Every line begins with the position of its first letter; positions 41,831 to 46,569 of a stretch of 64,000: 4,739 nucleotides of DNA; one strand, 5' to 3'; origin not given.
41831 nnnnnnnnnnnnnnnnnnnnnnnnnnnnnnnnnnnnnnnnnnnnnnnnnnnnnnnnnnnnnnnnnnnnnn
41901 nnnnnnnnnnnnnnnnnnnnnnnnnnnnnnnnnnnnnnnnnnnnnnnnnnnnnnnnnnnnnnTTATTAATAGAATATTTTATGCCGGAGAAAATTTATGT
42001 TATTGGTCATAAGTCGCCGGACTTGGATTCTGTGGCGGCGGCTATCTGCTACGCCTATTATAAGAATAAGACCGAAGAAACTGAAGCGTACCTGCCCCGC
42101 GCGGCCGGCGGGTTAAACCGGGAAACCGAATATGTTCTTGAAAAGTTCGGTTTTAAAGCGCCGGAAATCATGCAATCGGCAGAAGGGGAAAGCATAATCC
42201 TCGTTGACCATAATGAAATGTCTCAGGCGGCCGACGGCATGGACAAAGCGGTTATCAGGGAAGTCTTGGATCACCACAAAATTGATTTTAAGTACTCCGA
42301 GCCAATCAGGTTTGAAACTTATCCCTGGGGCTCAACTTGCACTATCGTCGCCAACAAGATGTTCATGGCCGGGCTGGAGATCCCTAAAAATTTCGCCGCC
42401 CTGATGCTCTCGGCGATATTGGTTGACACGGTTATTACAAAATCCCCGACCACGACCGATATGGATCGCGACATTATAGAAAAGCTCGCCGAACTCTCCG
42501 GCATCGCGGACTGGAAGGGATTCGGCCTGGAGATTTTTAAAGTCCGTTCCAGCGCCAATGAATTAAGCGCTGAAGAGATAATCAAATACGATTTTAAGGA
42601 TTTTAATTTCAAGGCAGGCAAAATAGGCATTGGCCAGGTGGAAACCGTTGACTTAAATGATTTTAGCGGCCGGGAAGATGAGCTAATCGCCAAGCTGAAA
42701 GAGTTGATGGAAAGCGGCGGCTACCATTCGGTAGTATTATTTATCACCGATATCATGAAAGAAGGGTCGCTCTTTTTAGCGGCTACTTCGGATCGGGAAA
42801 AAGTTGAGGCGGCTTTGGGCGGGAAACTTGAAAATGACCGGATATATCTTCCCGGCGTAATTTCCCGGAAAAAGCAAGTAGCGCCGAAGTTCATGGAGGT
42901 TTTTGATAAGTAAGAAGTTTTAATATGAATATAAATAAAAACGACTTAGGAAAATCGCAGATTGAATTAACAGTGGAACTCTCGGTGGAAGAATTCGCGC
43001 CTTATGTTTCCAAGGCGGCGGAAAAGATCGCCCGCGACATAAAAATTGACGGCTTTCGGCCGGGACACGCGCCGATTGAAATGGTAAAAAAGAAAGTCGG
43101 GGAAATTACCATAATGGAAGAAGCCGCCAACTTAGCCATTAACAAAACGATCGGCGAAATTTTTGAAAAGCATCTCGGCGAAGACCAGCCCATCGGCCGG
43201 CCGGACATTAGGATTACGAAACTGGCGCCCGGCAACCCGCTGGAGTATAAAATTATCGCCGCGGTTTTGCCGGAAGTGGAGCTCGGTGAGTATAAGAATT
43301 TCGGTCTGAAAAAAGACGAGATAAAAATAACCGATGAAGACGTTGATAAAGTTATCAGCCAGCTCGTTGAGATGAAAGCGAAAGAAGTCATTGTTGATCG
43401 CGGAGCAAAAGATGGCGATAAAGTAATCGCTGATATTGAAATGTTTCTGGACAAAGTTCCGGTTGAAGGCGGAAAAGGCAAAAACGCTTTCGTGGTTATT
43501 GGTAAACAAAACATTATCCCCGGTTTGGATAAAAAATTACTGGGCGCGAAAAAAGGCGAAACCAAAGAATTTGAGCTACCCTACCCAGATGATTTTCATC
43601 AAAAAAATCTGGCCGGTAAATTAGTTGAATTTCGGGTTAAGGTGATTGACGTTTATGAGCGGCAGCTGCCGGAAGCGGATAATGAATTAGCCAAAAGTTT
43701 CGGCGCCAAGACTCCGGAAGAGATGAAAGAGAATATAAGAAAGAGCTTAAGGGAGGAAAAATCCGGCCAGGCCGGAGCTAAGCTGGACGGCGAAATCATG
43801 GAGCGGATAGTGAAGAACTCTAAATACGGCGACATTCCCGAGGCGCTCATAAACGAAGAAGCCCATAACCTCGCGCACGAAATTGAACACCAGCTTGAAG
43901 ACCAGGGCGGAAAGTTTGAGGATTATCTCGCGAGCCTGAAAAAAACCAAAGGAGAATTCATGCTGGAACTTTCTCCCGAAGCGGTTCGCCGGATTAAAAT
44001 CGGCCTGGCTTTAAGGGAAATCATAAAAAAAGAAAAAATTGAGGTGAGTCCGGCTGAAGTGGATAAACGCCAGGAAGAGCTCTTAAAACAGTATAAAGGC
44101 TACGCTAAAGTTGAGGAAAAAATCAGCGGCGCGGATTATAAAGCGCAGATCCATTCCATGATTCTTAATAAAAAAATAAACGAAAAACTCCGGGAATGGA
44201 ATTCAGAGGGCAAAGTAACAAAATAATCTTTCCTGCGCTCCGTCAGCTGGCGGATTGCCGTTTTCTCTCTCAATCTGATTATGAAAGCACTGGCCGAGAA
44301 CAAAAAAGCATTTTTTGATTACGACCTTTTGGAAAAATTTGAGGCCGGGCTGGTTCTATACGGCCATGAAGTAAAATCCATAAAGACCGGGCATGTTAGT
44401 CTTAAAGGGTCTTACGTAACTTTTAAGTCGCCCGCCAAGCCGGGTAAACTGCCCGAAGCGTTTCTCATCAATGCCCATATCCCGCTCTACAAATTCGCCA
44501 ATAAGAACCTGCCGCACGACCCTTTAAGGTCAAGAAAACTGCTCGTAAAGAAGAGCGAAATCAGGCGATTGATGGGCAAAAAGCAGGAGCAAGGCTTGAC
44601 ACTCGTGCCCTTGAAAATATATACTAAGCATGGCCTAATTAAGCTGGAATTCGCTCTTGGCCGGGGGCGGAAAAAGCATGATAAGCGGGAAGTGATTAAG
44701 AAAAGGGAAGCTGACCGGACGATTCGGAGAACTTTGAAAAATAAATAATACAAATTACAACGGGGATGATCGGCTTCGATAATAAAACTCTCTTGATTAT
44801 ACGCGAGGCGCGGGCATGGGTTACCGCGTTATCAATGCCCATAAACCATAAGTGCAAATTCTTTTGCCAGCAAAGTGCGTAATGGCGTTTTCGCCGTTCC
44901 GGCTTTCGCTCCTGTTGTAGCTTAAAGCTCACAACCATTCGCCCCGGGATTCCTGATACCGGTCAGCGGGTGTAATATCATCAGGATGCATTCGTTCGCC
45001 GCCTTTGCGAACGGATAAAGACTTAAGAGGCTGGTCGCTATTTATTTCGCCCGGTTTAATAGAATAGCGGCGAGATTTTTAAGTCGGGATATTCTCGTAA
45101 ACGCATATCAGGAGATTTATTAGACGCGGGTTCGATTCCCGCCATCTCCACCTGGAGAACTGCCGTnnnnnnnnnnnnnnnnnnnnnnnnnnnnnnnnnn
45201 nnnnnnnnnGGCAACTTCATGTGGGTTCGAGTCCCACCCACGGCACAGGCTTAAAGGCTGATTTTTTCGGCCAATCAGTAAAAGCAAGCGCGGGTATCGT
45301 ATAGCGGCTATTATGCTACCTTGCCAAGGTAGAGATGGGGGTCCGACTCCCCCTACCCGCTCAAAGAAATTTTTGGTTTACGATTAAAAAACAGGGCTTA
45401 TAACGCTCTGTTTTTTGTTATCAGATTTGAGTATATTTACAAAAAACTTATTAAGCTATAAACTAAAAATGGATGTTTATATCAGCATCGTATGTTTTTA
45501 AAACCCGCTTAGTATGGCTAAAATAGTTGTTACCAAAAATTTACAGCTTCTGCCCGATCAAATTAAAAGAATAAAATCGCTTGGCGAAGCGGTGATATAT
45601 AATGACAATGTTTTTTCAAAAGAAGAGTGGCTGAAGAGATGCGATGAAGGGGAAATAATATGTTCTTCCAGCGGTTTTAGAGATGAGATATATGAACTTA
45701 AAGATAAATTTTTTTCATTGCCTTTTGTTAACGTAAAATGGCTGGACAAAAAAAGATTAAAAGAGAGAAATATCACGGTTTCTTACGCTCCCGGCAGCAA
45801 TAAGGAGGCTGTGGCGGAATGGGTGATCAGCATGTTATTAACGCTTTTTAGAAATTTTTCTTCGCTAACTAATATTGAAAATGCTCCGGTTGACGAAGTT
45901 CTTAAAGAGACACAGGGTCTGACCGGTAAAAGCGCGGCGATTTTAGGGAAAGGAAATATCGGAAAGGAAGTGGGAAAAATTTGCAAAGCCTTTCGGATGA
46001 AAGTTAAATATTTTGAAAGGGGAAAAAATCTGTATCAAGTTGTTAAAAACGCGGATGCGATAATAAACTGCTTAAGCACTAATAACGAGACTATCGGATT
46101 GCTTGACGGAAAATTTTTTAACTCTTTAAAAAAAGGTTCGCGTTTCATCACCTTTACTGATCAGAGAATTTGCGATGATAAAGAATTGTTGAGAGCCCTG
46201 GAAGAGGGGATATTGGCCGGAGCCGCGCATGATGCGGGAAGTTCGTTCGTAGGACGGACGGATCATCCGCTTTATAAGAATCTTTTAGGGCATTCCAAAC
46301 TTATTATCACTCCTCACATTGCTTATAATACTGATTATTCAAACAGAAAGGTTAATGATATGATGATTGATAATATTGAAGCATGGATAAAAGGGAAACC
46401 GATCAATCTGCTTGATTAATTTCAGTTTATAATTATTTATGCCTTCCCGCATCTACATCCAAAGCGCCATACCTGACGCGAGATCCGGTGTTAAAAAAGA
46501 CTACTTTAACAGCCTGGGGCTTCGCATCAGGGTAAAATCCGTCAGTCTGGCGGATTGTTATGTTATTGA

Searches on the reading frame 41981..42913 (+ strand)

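Call 85: search_protein_families(library=pfam, proteins=[window:41981-42913:+], max_evalue=0.0001)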
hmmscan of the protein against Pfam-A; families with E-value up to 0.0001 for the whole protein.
window:41981-42913:+ (310 aa): 2 families
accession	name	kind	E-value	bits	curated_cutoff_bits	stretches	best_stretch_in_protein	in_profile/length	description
PF02833.19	DHHA2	-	1.9e-31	109.5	27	1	184-307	2-126/126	DHHA2 domain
PF01368.27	DHH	-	3.1e-20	73.1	28.1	1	4-146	1-125/125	DHH family, N-terminal domain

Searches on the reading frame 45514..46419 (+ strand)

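Call 85: search_protein_families(library=pfam, proteins=[window:45514-46419:+], max_evalue=0.0001)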
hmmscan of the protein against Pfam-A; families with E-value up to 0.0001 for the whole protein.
window:45514-46419:+ (301 aa): 2 families
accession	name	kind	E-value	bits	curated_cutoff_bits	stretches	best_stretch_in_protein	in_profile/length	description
PF02826.25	2-Hacid_dh_C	-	2.8e-24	85.9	25.1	1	106-270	2-178/178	D-isomer specific 2-hydroxyacid dehydrogenase, NAD binding domain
PF00389.36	2-Hacid_dh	-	7e-08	32.7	24.6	1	13-297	8-129/134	D-isomer specific 2-hydroxyacid dehydrogenase, catalytic domain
